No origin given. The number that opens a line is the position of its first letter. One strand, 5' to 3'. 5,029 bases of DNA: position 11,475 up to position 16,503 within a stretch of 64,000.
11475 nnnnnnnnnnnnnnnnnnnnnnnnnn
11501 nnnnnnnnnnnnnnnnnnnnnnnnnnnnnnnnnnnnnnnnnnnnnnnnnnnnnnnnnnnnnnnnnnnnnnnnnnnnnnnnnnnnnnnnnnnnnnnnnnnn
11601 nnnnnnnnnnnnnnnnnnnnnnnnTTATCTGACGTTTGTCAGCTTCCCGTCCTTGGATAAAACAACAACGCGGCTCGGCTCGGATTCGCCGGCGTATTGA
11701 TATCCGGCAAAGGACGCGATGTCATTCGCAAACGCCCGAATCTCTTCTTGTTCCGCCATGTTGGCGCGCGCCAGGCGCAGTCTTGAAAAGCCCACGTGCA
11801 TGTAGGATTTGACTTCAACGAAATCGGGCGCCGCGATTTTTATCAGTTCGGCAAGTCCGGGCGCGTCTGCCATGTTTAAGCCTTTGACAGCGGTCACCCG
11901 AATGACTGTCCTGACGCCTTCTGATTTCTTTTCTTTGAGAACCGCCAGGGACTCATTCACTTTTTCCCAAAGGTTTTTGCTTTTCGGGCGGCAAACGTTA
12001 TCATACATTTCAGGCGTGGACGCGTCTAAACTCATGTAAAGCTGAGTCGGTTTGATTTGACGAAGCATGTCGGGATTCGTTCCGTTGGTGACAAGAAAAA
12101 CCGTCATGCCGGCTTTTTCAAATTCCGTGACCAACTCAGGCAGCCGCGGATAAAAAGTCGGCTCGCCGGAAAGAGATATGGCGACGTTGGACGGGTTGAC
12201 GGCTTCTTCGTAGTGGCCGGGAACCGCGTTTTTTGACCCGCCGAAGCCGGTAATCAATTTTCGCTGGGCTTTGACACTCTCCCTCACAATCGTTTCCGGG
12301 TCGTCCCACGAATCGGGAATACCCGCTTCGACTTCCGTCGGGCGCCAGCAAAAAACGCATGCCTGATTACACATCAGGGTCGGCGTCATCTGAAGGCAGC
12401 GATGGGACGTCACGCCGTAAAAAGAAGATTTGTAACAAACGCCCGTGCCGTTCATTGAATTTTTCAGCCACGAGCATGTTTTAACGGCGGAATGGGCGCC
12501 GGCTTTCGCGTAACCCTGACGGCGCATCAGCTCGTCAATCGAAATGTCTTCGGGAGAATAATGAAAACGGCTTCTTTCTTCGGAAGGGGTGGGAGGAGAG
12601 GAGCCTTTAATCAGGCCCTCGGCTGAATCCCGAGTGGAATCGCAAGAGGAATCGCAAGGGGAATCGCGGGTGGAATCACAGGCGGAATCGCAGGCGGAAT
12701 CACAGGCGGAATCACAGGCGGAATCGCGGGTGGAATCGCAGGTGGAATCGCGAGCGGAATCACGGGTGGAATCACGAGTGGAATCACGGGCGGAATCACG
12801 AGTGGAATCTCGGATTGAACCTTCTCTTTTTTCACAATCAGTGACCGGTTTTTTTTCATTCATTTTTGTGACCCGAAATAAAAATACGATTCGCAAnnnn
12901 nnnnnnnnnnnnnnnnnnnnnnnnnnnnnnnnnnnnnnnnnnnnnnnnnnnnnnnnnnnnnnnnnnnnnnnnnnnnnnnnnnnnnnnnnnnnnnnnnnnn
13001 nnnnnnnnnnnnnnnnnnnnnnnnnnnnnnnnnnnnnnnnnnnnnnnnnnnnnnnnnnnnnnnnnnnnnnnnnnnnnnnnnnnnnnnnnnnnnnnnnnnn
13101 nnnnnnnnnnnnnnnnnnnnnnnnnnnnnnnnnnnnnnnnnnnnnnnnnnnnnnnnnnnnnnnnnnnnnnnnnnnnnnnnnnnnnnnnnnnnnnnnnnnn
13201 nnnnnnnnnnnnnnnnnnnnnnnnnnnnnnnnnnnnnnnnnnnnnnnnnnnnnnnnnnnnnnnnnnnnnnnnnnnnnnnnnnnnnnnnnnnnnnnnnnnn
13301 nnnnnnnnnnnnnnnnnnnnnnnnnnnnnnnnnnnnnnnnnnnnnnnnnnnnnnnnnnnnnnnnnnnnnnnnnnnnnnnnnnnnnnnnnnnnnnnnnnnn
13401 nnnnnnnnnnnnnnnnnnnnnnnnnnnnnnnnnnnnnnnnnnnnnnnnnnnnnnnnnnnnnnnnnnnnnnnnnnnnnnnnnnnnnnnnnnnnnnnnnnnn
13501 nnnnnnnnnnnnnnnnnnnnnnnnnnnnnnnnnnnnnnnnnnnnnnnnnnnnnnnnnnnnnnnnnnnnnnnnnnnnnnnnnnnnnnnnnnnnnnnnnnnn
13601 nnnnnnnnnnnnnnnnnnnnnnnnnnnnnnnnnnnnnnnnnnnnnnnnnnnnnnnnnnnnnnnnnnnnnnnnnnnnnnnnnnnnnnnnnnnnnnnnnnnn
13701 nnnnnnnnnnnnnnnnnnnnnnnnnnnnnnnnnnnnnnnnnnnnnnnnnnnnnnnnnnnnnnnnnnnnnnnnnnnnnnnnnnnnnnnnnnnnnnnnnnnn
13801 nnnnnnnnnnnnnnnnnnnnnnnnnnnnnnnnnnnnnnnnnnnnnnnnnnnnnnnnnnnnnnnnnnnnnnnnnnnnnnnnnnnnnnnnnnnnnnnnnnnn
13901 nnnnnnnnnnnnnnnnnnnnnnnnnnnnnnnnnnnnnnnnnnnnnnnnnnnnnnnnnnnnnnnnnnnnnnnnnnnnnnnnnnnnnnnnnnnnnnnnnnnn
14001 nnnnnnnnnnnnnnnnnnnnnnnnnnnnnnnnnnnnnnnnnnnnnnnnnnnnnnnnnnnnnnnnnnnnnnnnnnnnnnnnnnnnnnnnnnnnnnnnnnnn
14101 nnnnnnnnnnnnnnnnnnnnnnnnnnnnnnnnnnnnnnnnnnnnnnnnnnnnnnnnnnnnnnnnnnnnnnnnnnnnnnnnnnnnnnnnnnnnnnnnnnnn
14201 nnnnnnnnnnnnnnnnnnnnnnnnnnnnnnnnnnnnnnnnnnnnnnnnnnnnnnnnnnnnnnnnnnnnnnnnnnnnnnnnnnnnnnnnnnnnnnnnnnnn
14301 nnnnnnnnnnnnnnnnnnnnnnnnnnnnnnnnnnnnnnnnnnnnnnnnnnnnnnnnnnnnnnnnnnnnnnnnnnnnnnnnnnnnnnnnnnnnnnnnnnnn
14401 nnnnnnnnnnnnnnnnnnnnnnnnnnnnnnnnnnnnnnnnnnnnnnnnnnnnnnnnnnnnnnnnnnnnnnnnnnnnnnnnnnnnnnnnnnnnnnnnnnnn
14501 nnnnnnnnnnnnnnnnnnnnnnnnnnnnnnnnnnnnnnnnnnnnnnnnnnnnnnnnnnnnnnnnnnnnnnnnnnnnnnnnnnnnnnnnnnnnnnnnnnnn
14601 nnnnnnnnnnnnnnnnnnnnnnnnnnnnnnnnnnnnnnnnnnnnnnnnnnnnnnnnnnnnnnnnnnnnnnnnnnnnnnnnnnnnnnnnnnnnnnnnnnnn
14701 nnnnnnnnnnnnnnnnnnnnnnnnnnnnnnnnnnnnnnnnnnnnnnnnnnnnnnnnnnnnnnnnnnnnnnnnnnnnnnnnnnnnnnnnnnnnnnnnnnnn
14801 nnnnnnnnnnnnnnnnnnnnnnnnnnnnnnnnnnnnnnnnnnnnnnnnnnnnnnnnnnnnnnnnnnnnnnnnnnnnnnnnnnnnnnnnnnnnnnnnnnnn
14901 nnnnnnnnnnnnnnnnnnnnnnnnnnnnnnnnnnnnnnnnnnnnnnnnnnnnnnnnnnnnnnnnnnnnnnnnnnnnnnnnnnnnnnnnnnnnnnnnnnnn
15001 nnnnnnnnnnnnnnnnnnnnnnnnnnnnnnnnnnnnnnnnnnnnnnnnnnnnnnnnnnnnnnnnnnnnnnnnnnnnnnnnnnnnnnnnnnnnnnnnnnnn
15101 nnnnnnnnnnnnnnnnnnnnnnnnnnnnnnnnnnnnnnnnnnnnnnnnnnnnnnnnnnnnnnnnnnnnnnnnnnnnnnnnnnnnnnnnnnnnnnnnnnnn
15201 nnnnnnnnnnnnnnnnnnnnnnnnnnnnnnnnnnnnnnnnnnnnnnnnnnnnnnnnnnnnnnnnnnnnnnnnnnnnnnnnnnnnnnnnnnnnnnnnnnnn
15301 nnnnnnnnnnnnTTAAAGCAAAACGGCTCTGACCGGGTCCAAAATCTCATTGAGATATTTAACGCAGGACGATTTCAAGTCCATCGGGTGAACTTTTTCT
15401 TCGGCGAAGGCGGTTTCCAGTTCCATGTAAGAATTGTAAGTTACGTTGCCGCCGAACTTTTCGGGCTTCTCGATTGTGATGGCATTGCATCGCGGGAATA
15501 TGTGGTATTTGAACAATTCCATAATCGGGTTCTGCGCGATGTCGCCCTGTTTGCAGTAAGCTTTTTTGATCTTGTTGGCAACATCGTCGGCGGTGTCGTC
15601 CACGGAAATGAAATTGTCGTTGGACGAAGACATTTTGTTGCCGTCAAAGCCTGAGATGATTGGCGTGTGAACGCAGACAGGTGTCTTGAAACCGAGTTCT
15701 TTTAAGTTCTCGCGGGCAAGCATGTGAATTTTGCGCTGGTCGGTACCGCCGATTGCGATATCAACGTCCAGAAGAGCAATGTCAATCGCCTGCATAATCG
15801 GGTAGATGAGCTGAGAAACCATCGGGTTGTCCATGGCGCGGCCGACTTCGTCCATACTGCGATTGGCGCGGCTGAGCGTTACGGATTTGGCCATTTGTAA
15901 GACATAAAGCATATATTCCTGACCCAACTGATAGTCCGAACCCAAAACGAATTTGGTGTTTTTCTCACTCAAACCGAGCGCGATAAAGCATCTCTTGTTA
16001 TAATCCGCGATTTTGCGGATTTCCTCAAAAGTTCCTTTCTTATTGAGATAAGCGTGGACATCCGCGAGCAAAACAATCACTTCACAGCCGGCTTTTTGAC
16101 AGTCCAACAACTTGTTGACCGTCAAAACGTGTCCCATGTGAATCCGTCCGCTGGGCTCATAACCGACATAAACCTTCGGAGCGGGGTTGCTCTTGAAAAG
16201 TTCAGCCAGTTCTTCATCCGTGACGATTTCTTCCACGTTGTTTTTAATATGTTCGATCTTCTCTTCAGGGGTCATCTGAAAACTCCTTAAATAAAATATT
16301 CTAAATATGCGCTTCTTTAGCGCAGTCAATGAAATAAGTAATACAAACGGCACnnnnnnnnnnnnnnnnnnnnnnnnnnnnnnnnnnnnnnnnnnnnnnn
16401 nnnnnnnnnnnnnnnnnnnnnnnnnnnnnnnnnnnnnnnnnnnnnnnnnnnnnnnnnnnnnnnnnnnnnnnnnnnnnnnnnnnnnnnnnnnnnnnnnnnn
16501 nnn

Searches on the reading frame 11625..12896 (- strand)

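Call 34: search_protein_families(library=pfam, proteins=[window:11625-12896:-], max_evalue=0.0001)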
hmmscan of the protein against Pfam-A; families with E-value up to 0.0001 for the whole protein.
window:11625-12896:- (423 aa): 2 families
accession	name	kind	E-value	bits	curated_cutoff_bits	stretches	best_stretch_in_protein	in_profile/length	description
PF08608.17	Wyosine_form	-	3.1e-19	69.4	22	1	355-415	2-63/63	Wyosine base formation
PF04055.27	Radical_SAM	-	1.9e-17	64.4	29.5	1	171-352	2-166/166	Radical SAM superfamily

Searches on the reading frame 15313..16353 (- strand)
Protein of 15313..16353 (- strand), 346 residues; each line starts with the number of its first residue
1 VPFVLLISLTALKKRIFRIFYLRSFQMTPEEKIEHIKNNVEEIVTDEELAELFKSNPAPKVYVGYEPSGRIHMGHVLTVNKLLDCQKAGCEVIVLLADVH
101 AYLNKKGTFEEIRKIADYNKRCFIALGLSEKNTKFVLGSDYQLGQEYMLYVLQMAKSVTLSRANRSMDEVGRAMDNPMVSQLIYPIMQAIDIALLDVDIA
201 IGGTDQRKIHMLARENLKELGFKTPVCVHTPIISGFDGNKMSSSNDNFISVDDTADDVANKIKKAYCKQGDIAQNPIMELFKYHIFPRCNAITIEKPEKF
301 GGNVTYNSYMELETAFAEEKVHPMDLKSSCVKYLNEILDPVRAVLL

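Call 34: search_protein_families(library=pfam, proteins=[window:15313-16353:-], max_evalue=0.0001)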
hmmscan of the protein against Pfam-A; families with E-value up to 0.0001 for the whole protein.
window:15313-16353:- (346 aa): 1 family
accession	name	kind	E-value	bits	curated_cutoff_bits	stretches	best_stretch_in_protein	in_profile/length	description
PF00579.31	tRNA-synt_1b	-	2e-55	188.6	21.1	1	56-338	3-291/292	tRNA synthetases class I (W and Y)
